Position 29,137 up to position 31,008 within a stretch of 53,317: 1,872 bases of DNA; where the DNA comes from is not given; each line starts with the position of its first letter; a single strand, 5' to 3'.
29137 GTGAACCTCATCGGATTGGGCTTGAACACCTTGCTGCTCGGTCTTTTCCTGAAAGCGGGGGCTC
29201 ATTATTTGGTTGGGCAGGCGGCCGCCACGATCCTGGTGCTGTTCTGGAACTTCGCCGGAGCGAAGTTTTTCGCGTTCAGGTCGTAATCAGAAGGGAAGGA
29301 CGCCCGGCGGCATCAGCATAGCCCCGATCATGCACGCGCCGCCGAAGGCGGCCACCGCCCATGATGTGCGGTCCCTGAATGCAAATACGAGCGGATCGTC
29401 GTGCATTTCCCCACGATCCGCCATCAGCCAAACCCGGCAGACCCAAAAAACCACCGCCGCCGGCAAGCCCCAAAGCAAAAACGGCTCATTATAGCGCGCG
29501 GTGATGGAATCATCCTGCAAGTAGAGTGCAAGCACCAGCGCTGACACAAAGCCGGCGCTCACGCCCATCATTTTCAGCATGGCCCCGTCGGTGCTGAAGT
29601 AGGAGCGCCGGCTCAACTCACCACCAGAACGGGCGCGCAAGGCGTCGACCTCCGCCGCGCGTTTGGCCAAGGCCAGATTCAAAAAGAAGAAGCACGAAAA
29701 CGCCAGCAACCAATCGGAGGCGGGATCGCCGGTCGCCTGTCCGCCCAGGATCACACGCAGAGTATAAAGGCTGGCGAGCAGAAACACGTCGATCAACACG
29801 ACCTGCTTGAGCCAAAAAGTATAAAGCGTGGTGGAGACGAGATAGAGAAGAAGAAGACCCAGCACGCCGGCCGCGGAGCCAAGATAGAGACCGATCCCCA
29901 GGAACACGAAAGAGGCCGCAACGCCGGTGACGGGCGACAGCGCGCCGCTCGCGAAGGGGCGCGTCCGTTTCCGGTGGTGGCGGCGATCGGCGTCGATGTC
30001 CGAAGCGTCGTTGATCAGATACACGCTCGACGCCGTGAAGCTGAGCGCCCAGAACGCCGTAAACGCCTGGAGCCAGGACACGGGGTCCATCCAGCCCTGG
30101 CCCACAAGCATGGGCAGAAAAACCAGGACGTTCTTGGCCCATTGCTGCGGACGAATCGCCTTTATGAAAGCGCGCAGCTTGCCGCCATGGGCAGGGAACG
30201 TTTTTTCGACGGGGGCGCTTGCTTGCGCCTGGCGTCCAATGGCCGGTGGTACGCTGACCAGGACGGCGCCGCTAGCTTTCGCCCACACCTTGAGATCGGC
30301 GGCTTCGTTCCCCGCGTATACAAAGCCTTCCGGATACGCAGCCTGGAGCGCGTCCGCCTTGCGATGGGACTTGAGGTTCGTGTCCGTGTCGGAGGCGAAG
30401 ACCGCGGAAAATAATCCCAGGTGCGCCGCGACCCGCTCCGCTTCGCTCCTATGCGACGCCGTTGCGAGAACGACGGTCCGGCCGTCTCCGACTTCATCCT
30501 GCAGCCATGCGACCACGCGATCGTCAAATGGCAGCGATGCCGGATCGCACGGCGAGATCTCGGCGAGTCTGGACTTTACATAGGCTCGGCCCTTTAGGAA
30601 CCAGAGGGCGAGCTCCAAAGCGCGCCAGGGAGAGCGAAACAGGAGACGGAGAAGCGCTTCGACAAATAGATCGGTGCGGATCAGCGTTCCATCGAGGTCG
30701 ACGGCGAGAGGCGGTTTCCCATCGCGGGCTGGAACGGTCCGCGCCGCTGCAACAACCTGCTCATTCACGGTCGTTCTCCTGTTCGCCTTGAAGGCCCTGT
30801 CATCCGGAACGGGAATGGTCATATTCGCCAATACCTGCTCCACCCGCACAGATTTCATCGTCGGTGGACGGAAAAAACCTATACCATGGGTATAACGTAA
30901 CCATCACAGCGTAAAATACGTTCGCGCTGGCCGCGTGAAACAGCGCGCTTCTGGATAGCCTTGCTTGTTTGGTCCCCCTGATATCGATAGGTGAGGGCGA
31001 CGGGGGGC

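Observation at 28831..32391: Polyprenyl-phosphate pentose donor module (GtrA + HAD-UbiA fusion + GT-C) without the DprE1/DprE2 epimerase pair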

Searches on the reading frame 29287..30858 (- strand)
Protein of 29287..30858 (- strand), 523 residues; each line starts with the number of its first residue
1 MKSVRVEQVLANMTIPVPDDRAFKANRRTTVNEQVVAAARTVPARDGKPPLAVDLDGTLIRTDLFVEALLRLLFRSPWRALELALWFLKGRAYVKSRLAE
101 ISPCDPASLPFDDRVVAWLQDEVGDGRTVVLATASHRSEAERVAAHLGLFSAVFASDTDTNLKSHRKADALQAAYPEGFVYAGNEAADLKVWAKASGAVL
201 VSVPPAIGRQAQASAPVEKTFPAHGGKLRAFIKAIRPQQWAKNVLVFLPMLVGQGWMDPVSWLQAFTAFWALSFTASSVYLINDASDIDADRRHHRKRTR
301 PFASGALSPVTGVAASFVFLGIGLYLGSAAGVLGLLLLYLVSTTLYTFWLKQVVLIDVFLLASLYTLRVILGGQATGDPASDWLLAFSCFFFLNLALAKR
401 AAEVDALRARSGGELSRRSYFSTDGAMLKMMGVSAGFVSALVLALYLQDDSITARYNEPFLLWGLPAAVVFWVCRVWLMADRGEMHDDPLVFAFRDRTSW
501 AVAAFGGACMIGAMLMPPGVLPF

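Call 3: search_protein_families(library=pfam, proteins=[window:29287-30858:-], max_evalue=0.01)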
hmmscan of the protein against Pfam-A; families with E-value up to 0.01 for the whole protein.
window:29287-30858:- (523 aa): 3 families
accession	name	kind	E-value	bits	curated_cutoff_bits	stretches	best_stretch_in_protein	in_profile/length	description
PF01040.23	UbiA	-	2e-18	67.1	34.2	1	258-483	15-236/250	UbiA prenyltransferase family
PF12710.13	HAD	-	1.6e-05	25.8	27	1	53-190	3-186/189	haloacid dehalogenase-like hydrolase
PF00702.32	Hydrolase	-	0.004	18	26.4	0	127-165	115-156/191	haloacid dehalogenase-like hydrolase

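Call 4: search_protein_families(library=ncbifam, proteins=[window:29287-30858:-], max_evalue=0.01)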
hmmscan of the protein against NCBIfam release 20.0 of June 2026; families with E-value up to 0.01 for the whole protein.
window:29287-30858:- (523 aa): 12 families
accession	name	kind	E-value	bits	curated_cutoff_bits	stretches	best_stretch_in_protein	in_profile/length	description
NF006088.0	PRK08238.1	equivalog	3e-171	570.3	351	1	46-515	9-481/482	UbiA family prenyltransferase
NF008978.0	PRK12324.1-4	equivalog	1.1e-41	142.8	207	1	218-511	22-316/322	decaprenyl-phosphate phosphoribosyltransferase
NF008977.0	PRK12324.1-2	equivalog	2.2e-34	119.2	234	1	228-496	2-269/297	decaprenyl-phosphate phosphoribosyltransferase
NF008976.0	PRK12324.1-1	equivalog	3.7e-30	105.3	474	1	230-432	20-226/306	decaprenyl-phosphate phosphoribosyltransferase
NF009523.0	PRK12884.1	equivalog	1.8e-11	43.7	269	1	227-392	3-167/279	prenyltransferase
TIGR01473.1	cyoE_ctaB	equivalog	4.7e-10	39.7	210.3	1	230-359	2-135/281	heme o synthase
NF009522.0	PRK12883.1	equivalog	1e-05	25.2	353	1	228-396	3-169/279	geranylgeranylglycerol-phosphate geranylgeranyltransferase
TIGR01474.1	ubiA_proteo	equivalog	3.4e-05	23.5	275.45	1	275-380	53-159/282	4-hydroxybenzoate octaprenyltransferase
NF003349.0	PRK04375.1-2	equivalog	5.8e-05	22.4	246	1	227-354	24-154/318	heme o synthase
NF009521.0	PRK12882.1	equivalog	9.3e-05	21.8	296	1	228-379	5-157/280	geranylgeranylglycerol-phosphate geranylgeranyltransferase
NF003348.0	PRK04375.1-1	equivalog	0.0022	17.4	285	1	266-354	40-132/292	heme o synthase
NF009512.0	PRK12872.1-1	equivalog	0.0079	15.8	278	0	274-371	50-152/303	geranylgeranylglycerol-phosphate geranylgeranyltransferase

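Call 8: find_encoding_contigs(protein=window:29287-30858:-, flank=10000, max_places=6)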
Protein window:29287-30858:- (523 aa): no gene with exactly this product is on record in the collection.

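Call 9: find_homologous_proteins(query=window:29287-30858:-, max_evalue=1e-10)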
Query window:29287-30858:- (523 aa): 6042 proteins with E <= 1e-10 among 8000 candidates; the best 120 are listed.
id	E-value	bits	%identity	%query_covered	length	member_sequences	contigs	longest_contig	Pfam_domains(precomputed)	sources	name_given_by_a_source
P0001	0.0e+0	1069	92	100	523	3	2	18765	PF01040.24,PF12710.14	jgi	-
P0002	1.5e-234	798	75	92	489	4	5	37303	PF01040.24,PF12710.14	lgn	-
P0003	3.8e-234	796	76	92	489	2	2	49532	PF01040.24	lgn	-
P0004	5.0e-209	714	67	90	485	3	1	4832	PF01040.24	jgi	jgi:4-hydroxybenzoate polyprenyltransferase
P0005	4.4e-202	691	64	92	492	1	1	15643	PF01040.24,PF12710.14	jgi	jgi:4-hydroxybenzoate polyprenyltransferase/phosphoserine phosphatase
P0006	2.2e-201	688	66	88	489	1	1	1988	PF01040.24,PF12710.14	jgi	jgi:4-hydroxybenzoate polyprenyltransferase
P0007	4.5e-200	684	66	91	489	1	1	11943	PF01040.24,PF12710.14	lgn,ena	-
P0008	8.1e-198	677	65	90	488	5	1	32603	PF00702.33,PF01040.24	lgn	-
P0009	2.6e-197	675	65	92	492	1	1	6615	PF01040.24,PF12710.14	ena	-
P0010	7.7e-197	673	64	91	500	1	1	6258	PF01040.24,PF12710.14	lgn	-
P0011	3.1e-196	671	65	91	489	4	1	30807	PF00702.33,PF01040.24,PF12710.14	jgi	jgi:4-hydroxybenzoate polyprenyltransferase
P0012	1.2e-195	669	63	92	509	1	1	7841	PF01040.24,PF12710.14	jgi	jgi:4-hydroxybenzoate polyprenyltransferase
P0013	6.8e-195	667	63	91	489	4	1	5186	PF01040.24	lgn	-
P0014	1.4e-194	666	64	90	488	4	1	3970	PF01040.24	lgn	-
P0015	1.5e-194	666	64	91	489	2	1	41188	PF01040.24,PF12710.14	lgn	-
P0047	5.4e-178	611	60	91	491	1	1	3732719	PF01040.24,PF12710.14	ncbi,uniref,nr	ncbi:UbiA family prenyltransferase [Candidatus Viadribacter manganicus]|uniref:Prenyltransferase n=1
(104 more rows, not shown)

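Call 10: find_encoding_contigs(protein=P0001, flank=10000, max_places=2)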
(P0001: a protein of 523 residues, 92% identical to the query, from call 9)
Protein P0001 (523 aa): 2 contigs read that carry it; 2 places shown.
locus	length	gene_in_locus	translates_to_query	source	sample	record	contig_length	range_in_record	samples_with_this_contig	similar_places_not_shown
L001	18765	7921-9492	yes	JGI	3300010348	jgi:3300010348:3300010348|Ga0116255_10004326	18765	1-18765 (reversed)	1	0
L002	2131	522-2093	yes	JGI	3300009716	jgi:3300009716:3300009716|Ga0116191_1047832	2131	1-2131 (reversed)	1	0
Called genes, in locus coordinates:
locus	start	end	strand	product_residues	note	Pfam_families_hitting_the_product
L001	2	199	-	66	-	?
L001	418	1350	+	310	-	PF00135:COesterase, PF20434:BD-FAE, PF07859:Abhydrolase_3, PF00326:Peptidase_S9 (weak)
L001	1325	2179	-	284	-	PF09594:GT87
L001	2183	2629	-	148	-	PF09594:GT87 (weak)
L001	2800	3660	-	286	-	-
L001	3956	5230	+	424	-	-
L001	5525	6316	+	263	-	PF02397:Bac_transf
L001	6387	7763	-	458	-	PF09594:GT87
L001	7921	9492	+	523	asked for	PF12710:HAD (weak), PF01040:UbiA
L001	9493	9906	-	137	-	PF04138:GtrA_DPMS_TM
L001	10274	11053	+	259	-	PF02397:Bac_transf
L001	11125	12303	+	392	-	PF13439:Glyco_transf_4, PF00534:Glycos_transf_1, PF13692:Glyco_trans_1_4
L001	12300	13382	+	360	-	PF13439:Glyco_transf_4, PF00534:Glycos_transf_1, PF13692:Glyco_trans_1_4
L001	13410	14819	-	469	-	PF01943:Polysacc_synt, PF13440:Polysacc_synt_3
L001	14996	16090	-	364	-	-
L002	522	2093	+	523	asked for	PF12710:HAD (weak), PF01040:UbiA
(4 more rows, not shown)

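Call 11: find_encoding_contigs(protein=P0003, flank=10000, max_places=2)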
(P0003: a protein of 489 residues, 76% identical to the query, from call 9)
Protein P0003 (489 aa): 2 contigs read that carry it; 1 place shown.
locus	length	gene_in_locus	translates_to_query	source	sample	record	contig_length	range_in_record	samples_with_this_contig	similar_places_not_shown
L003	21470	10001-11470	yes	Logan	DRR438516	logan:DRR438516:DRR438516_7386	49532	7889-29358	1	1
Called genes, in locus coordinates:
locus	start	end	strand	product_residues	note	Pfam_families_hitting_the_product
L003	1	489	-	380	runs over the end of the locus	PF13439:Glyco_transf_4, PF00534:Glycos_transf_1, PF13692:Glyco_trans_1_4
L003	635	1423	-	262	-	PF02397:Bac_transf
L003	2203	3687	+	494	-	PF13440:Polysacc_synt_3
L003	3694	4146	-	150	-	-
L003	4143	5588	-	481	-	PF00732:GMC_oxred_N (weak), PF05199:GMC_oxred_C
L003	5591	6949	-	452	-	PF09594:GT87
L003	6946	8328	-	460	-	PF09594:GT87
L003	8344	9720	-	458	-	PF09594:GT87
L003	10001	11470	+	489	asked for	PF01040:UbiA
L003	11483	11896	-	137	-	PF04138:GtrA_DPMS_TM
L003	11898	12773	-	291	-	-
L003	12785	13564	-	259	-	PF00483:NTP_transferase, PF12804:NTP_transf_3 (weak)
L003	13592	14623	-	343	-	PF01073:3Beta_HSD, PF01370:Epimerase, PF04321:RmlD_sub_bind, PF16363:GDP_Man_Dehyd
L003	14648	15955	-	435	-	PF01266:DAO (faint), PF01593:Amino_oxidase, PF13450:NAD_binding_8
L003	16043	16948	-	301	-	PF01370:Epimerase, PF04321:RmlD_sub_bind (weak), PF13460:NAD_binding_10 (weak), PF16363:GDP_Man_Dehyd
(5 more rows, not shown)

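Call 12: find_encoding_contigs(protein=P0047, flank=10000, max_places=1)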
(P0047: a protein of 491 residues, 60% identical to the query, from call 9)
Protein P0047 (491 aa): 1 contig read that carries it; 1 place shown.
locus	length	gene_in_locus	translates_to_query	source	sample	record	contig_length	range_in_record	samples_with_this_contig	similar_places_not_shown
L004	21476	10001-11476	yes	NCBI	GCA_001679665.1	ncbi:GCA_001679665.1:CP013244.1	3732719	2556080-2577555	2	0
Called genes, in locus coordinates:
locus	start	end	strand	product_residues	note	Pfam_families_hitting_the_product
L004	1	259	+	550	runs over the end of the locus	PF00115:COX1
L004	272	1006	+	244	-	PF02433:FixO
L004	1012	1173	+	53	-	PF05545:FixQ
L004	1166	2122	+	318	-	PF14715:FixP_N, PF00034:Cytochrom_C (weak), PF13442:Cytochrome_CBB3, PF00034:Cytochrom_C (weak)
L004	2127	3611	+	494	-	PF12801:Fer4_5, PF12838:Fer4_7 (faint), PF13187:Fer4_9 (faint), PF13534:Fer4_17 (faint), PF13746:Fer4_18, PF11614:FixG_C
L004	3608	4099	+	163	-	PF05751:FixH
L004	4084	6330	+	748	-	PF00403:HMA, PF00122:E1-E2_ATPase, PF00702:Hydrolase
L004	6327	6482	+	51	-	PF03597:FixS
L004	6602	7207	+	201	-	PF13505:OMP_b-brl, PF03922:OmpW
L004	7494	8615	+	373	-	PF11583:AurF, PF11266:Ald_deCOase (faint)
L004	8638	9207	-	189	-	PF09335:VTT_dom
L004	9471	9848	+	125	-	PF00486:Trans_reg_C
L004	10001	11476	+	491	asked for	PF12710:HAD (faint), PF01040:UbiA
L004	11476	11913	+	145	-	PF04138:GtrA_DPMS_TM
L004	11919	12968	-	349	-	PF13367:PrsW-protease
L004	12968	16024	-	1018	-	-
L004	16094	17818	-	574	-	-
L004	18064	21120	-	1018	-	PF00873:ACR_tran, PF02355:SecD_SecF_C (faint)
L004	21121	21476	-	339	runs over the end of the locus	PF25967:RND-MFP_C (weak), PF25989:YknX_C (weak)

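Call 14: search_solved_structures(query=window:29287-30858:-, max_evalue=0.01, show_alignments=2)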
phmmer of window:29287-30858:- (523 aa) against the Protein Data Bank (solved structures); distinct sequences matched with E-value up to 0.01: 3.
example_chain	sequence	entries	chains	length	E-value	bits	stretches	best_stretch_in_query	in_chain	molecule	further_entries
8j8j_D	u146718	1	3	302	1.6e-26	96.5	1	229-498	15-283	Decaprenyl-phosphate phosphoribosyltransferase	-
8j8k_A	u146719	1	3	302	8.9e-18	67.7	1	229-498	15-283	Decaprenyl-phosphate phosphoribosyltransferase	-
6m31_A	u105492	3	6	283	0.0034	19.6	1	260-390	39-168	Digeranylgeranylglyceryl phosphate synthase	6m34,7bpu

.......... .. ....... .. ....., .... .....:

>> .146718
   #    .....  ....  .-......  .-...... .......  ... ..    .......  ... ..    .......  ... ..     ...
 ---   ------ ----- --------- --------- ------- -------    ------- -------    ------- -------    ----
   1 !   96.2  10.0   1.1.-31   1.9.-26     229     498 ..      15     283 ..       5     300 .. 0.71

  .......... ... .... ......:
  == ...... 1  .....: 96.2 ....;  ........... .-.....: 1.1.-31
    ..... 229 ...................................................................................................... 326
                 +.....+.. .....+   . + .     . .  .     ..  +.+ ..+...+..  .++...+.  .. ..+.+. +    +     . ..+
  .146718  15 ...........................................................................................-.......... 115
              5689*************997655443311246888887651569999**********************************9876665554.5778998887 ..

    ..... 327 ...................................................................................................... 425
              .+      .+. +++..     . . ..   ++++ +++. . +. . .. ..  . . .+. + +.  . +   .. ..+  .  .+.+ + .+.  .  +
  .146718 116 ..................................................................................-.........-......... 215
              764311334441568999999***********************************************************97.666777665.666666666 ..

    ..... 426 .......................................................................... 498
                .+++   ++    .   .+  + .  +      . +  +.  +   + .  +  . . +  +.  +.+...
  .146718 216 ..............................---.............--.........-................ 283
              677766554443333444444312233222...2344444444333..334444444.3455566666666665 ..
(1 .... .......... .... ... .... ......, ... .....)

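Call 24: search_dna_similar(query=window:29287-30858:-, collection=plasmids, mode=protein, max_rows=40)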
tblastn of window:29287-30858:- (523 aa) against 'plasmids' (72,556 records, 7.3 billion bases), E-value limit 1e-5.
Records with a match: 105; places in all: 106; records where one place covers at least 80% of the query: 81.
Best place of each record, by identity: <60% 105.
By first word of the organism name: Rhizobium 36; Sinorhizobium 5; Azospirillum 4; Burkholderia 3; Cereibacter 3; Salipiger 3; Sphingomonadaceae 3; Mesorhizobium 3; Vibrio 3; Rhodovulum 2; and 33 more.
By predicted mobility (MOB-suite, as given by PLSDB): non-mobilizable 74; conjugative 21; mobilizable 10.
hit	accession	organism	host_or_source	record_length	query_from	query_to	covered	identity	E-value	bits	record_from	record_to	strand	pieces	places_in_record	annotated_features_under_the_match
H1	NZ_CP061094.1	Roseomonas marmotae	Marmota himalayana,pure culture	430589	50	503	87%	45.8%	2e-97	330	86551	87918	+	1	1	UbiA family prenyltransferase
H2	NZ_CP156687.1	Burkholderia stagnalis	Bacterial cells,soils collected in ...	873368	51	505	87%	43.3%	2e-87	301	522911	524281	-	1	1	UbiA family prenyltransferase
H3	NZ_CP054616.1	Azospirillum oryzae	cell culture,soil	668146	51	518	89%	41.8%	1e-89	308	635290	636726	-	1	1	UbiA family prenyltransferase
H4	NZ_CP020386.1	Rhodovulum sp. MB263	cell culture,mud flat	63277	51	499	86%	43.3%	1e-88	305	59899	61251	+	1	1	UbiA family prenyltransferase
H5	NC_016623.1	Azospirillum lipoferum 4B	-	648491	48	503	87%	42.6%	4e-83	289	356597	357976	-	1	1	UbiA family prenyltransferase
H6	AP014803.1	Rhodovulum sulfidophilum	-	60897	51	499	86%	43.0%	4e-84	292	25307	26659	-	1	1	prenyltransferase family protein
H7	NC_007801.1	Jannaschia sp. CCS1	-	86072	51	505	87%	42.3%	1e-80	281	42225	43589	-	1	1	UbiA family prenyltransferase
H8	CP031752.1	Cereibacter sphaeroides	cell culture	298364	48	499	86%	42.5%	7e-79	276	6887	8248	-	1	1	UbiA family prenyltransferase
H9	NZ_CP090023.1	Cereibacter azotoformans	cell culture,Aquaculture sediment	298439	48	499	86%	42.5%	7e-79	276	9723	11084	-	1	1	UbiA family prenyltransferase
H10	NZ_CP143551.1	Burkholderia multivorans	Homo sapiens,bronchoalveolar lavage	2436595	12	522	98%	37.4%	1e-84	293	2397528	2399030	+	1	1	none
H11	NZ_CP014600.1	Salipiger sp. CCB-MM3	mangrove soil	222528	39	515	91%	40.0%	4e-77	271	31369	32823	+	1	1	UbiA family prenyltransferase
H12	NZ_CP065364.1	Ruegeria sp. SCSIO 43209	Galaxea fascicularis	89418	51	499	86%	42.5%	6e-85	294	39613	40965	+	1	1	UbiA family prenyltransferase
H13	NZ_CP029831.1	Azospirillum ramasamyi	single cell,Cow dung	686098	51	502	86%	42.0%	6e-89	306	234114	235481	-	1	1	UbiA family prenyltransferase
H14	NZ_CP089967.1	Cereibacter azotoformans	Owen's River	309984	48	499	86%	41.8%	2e-79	278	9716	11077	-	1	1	UbiA family prenyltransferase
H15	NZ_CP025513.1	Neorhizobium sp. SOG26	Oryza glumipatula,Whole ...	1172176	50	511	88%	40.9%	6e-77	271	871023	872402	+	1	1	none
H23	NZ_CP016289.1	Rhizobium leguminosarum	Vavilovia formosa,cell culture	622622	1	514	98%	35.2%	4e-75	266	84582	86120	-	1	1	UbiA family prenyltransferase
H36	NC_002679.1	Mesorhizobium japonicum MAFF 303099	-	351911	46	499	87%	38.8%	2e-83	290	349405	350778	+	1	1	UbiA family prenyltransferase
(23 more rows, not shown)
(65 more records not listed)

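Call 25: find_related_loci(query=window:29287-30858:-, collection=genome_contigs, flank=10000)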
Query window:29287-30858:- (523 aa) in genome_contigs; peptide patterns used: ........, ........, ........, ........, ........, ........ (x = any residue, [..] = any of these).
47 stretches matched a pattern; 3 encode a relative of the query (tblastn E <= 1e-3); 3 distinct loci.
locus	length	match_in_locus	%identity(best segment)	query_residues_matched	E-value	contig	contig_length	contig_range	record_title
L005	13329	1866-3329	58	29-522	4e-173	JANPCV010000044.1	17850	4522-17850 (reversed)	MAG: Caulobacteraceae bacterium isolate VAR_78_metabat_463 VAR_78_k141_2019083, whole genome shotgun sequence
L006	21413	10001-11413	58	46-516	3e-172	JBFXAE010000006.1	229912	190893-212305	MAG: Hyphomonadaceae bacterium isolate CA_2019_TPBS_203 NODE_490_length_229912_cov_17.462219_TPBS, whole genome shotgun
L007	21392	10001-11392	59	50-513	5e-166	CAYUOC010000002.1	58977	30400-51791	MAG TPA_asm: uncultured Terricaulis sp. isolate SRP329715_co2_178 genome assembly, contig: NODE_1074_length_58977_cov_18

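Call 26: get_annotated_region(hit=H1, flank=9000)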
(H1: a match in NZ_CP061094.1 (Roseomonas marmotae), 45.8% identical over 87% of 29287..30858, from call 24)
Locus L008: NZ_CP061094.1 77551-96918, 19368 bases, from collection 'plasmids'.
description: Roseomonas marmotae strain 1318 plasmid p1318-3
organism: Roseomonas marmotae (NCBI taxid 2768161)
taxonomy: Bacteria; Pseudomonadota; Alphaproteobacteria; Rhodospirillales; Acetobacteraceae; Roseomonas; Roseomonas marmotae
host: -; source: Marmota himalayana,pure culture; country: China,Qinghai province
typing (MOB-suite, as given by PLSDB): non-mobilizable
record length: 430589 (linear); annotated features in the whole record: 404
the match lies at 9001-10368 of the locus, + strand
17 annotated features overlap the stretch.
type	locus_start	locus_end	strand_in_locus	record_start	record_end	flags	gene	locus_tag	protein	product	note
CDS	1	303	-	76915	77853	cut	-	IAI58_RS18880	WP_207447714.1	LysR family transcriptional regulator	-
CDS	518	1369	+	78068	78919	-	-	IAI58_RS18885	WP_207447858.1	alpha/beta hydrolase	-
CDS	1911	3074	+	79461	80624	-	-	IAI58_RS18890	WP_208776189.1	glycosyltransferase family 4 protein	-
CDS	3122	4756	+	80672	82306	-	-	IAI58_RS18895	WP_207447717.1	glycosyltransferase family A protein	-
CDS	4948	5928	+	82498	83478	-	-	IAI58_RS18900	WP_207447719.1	UDP-glucuronic acid decarboxylase family protein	-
CDS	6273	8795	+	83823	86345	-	-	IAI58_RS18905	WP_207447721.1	heavy metal translocating P-type ATPase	-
CDS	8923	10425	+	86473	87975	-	-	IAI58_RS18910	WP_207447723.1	UbiA family prenyltransferase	-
CDS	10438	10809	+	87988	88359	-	-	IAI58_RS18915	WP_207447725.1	EamA family transporter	-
CDS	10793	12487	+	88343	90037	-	-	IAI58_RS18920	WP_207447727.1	DUF6798 domain-containing protein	-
CDS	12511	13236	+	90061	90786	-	-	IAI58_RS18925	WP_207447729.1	FkbM family methyltransferase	-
CDS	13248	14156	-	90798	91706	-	-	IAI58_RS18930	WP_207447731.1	acetamidase/formamidase family protein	-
CDS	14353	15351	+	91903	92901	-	-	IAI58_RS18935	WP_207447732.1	tripartite tricarboxylate transporter substrate binding protein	-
CDS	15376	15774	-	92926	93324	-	-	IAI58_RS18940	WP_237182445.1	septal ring lytic transglycosylase RlpA family protein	-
CDS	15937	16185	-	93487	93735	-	-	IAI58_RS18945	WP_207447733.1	hypothetical protein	-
CDS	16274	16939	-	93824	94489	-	-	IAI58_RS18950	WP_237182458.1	GntR family transcriptional regulator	-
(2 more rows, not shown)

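Call 27: get_annotated_region(hit=H23, flank=9000)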
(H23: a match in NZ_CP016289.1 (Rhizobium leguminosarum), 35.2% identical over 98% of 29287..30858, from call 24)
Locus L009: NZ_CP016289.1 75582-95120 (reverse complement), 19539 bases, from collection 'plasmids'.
description: Rhizobium leguminosarum strain Vaf10 plasmid unnamed2, complete sequence
organism: Rhizobium leguminosarum (NCBI taxid 384)
taxonomy: Bacteria; Pseudomonadota; Alphaproteobacteria; Hyphomicrobiales; Rhizobiaceae; Rhizobium; Rhizobium leguminosarum
host: -; source: Vavilovia formosa,cell culture; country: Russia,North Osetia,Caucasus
typing (MOB-suite, as given by PLSDB): non-mobilizable
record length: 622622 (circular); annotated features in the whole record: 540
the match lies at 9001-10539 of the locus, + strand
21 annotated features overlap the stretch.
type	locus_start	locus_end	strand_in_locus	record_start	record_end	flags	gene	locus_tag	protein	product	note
CDS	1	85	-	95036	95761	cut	-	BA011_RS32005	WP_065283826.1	glutathione S-transferase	GO:0006749 - glutathione metabolic process [Evidence IEA]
CDS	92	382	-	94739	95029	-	-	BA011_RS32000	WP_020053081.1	DUF3175 domain-containing protein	-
CDS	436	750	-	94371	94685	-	-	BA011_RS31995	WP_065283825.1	plasmid stabilization protein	-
CDS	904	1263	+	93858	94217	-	-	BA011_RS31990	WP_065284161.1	hypothetical protein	-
CDS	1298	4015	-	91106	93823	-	-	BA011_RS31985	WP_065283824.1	response regulator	GO:0000160 - phosphorelay signal transduction system [Evidence IEA]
CDS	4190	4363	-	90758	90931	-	-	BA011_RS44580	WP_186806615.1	hypothetical protein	-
CDS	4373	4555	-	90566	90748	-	-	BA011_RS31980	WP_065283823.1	hypothetical protein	-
CDS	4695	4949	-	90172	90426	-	-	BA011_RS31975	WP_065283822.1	DUF2934 domain-containing protein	-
CDS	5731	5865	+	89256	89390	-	-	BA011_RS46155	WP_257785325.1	hypothetical protein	-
CDS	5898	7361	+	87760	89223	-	-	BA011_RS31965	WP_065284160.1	phospholipase D-like domain-containing protein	-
CDS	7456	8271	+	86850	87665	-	-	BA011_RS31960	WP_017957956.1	endonuclease/exonuclease/phosphatase family protein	-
CDS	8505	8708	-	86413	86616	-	-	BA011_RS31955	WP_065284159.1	hypothetical protein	-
CDS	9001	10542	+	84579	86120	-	-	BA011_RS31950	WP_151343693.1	UbiA family prenyltransferase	-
CDS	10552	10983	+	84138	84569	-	-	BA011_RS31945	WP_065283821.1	GtrA family protein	-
CDS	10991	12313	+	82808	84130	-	-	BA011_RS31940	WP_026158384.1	FAD-binding oxidoreductase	-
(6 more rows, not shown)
